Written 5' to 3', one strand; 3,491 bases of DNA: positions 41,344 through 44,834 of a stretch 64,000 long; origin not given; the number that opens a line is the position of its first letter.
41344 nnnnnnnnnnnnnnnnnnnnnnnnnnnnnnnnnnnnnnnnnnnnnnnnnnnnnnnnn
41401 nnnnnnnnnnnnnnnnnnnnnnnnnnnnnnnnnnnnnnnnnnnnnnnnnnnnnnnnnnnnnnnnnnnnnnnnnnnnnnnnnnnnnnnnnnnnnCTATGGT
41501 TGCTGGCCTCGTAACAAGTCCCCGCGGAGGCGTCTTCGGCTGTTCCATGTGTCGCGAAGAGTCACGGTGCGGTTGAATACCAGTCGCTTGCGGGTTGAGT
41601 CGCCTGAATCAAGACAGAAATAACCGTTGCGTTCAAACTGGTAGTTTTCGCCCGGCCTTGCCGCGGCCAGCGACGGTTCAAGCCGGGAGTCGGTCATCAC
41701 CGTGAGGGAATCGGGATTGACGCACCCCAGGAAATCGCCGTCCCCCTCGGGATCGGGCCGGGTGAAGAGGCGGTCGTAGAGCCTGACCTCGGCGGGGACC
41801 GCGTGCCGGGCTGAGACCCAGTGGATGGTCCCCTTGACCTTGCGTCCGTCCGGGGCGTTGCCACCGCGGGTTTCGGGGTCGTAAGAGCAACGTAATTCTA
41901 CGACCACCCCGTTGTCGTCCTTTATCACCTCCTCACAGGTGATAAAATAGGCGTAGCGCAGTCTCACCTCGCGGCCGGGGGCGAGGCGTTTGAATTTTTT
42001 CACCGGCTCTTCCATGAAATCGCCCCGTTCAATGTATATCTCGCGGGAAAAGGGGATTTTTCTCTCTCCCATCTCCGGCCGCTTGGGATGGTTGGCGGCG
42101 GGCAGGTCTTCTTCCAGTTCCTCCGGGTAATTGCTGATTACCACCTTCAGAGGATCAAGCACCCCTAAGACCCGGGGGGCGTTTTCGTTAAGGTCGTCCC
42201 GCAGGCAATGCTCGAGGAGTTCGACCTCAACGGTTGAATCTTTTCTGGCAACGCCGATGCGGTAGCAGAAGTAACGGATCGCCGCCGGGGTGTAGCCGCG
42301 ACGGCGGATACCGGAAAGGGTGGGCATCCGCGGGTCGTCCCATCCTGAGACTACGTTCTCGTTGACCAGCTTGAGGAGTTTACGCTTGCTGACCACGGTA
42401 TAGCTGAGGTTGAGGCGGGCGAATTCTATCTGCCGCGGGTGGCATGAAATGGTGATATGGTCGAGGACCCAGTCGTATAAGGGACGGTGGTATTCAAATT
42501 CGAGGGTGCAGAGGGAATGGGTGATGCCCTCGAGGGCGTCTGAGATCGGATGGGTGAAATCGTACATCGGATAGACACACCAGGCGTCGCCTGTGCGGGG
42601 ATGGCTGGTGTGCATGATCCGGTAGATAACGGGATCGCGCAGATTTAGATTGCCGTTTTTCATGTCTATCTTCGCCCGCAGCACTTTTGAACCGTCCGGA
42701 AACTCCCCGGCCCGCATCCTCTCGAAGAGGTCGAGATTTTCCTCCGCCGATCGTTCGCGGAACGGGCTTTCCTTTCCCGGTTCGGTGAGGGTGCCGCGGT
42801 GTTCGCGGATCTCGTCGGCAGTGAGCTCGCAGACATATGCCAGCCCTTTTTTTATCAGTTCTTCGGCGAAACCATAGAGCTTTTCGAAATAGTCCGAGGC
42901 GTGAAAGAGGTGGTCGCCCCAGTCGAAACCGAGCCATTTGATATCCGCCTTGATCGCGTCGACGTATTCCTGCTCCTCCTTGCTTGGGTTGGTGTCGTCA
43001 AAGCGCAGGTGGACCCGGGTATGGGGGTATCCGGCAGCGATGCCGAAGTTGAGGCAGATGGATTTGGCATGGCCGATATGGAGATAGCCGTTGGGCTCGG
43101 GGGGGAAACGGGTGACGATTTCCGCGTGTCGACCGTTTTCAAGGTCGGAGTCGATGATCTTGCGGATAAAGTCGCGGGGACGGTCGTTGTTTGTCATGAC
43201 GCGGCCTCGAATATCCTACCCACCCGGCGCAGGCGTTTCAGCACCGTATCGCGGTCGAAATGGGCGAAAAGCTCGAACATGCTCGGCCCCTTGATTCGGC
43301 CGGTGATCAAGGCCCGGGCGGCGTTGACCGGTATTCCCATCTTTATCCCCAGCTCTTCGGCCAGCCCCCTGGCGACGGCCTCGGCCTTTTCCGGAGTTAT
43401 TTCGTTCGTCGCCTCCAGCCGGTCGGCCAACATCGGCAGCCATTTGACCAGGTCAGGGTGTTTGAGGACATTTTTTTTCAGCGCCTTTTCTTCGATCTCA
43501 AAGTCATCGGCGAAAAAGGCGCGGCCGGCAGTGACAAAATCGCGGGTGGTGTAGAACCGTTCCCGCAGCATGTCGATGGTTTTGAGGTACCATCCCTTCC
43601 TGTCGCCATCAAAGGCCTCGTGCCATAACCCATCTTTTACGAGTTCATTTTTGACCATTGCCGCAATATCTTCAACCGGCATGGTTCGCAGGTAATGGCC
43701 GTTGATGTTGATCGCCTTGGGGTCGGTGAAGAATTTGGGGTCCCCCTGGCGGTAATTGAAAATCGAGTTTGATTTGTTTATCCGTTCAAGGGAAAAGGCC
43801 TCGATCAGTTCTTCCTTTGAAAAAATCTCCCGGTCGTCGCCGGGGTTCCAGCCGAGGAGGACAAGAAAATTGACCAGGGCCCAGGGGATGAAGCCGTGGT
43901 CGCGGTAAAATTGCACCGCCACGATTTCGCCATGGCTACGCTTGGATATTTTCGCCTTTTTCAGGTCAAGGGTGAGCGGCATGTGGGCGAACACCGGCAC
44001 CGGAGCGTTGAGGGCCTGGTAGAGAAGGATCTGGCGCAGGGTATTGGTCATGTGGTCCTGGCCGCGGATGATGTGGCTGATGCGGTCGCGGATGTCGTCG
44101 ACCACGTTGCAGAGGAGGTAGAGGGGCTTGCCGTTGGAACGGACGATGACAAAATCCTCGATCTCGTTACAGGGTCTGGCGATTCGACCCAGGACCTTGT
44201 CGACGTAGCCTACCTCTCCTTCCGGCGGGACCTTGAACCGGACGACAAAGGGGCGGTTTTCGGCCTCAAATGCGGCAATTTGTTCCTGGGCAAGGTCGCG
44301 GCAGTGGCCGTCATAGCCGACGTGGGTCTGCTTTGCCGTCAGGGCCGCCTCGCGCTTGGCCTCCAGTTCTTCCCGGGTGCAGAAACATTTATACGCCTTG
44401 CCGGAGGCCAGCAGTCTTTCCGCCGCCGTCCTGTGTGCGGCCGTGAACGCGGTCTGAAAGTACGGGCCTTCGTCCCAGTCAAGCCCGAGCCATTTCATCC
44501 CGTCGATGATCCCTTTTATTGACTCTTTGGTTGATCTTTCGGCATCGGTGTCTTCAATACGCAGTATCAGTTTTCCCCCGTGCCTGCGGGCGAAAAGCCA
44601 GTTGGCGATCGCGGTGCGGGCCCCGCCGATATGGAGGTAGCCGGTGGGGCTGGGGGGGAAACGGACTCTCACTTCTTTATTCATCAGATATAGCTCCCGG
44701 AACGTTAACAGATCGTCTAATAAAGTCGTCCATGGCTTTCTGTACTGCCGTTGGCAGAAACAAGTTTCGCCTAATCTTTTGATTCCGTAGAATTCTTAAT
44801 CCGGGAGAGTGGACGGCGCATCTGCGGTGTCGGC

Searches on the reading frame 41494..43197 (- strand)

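Call 26: search_protein_families(library=ncbifam, proteins=[window:41494-43197:-], max_evalue=0.00001)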
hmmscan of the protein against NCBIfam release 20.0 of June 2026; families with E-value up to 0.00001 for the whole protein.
window:41494-43197:- (567 aa): 9 families
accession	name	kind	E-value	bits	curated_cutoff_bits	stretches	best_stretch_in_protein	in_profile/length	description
NF011291.0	PRK14703.1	equivalog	2.8e-268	892.3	681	1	7-555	12-560/769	glutamine--tRNA ligase/YqeY domain fusion protein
TIGR00440.1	glnS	equivalog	2.9e-235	782.1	425.8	1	28-551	2-522/524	glutamine--tRNA ligase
TIGR00463.1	gltX_arch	equivalog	1.3e-112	377.2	401.75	1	16-541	83-557/560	glutamate--tRNA ligase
NF003169.0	PRK04156.1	equivalog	2e-93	314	516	1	17-541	92-564/567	glutamate--tRNA ligase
TIGR00464.1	gltX_bact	equivalog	1.6e-18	66.9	289.95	1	27-317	2-274/470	glutamate--tRNA ligase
NF004315.1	PRK05710.1-4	equivalog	4e-18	65.8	250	1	29-148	1-122/274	tRNA glutamyl-Q(34) synthetase GluQRS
NF004314.0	PRK05710.1-3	equivalog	9.5e-12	44.9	256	1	25-136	5-115/297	tRNA glutamyl-Q(34) synthetase GluQRS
TIGR03838.1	queuosine_YadB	equivalog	2.5e-11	43.5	276.7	1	28-139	2-107/272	tRNA glutamyl-Q(34) synthetase GluQRS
NF004312.0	PRK05710.1-1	equivalog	4.8e-07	29.4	453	1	23-136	10-122/306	tRNA glutamyl-Q(34) synthetase GluQRS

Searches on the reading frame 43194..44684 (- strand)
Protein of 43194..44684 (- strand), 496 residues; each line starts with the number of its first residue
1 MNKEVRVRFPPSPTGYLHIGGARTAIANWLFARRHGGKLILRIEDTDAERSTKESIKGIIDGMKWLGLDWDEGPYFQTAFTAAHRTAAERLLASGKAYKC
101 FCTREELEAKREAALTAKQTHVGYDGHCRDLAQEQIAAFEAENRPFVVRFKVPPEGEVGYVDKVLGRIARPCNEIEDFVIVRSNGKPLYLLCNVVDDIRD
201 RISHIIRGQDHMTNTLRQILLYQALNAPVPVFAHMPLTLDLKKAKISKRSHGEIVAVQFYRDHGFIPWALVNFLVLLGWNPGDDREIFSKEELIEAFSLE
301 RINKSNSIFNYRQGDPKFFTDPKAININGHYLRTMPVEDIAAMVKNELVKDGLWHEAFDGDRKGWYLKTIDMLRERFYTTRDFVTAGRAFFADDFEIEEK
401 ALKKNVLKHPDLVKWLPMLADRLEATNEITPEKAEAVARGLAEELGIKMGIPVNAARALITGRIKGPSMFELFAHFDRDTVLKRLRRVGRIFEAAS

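Call 26: search_protein_families(library=ncbifam, proteins=[window:43194-44684:-], max_evalue=0.00001)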
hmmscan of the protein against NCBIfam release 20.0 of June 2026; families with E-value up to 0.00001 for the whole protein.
window:43194-44684:- (496 aa): 10 families
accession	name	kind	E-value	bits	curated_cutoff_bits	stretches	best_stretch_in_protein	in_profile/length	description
TIGR00464.1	gltX_bact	equivalog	5.3e-143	477.3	289.95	1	4-487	1-465/470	glutamate--tRNA ligase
TIGR03838.1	queuosine_YadB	equivalog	4.5e-65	219.8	276.7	1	6-256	2-240/272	tRNA glutamyl-Q(34) synthetase GluQRS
NF004315.1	PRK05710.1-4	equivalog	3.1e-63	213.8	250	1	8-253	2-255/274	tRNA glutamyl-Q(34) synthetase GluQRS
NF004314.0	PRK05710.1-3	equivalog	8.6e-62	209.2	256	1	3-284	5-265/297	tRNA glutamyl-Q(34) synthetase GluQRS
NF004313.0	PRK05710.1-2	equivalog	4.9e-53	180.2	380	1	3-253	3-249/299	tRNA glutamyl-Q(34) synthetase GluQRS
NF004312.0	PRK05710.1-1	equivalog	1.1e-40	140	453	1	7-256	16-247/306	tRNA glutamyl-Q(34) synthetase GluQRS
NF003169.0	PRK04156.1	equivalog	8.8e-35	120.4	516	1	3-248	100-341/567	glutamate--tRNA ligase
TIGR00463.1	gltX_arch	equivalog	5.2e-34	117.7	401.75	1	3-235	92-319/560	glutamate--tRNA ligase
NF011291.0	PRK14703.1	equivalog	1.9e-23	82.7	681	1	2-114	29-141/769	glutamine--tRNA ligase/YqeY domain fusion protein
TIGR00440.1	glnS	equivalog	8.9e-21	74.3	425.8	1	5-138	1-130/524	glutamine--tRNA ligase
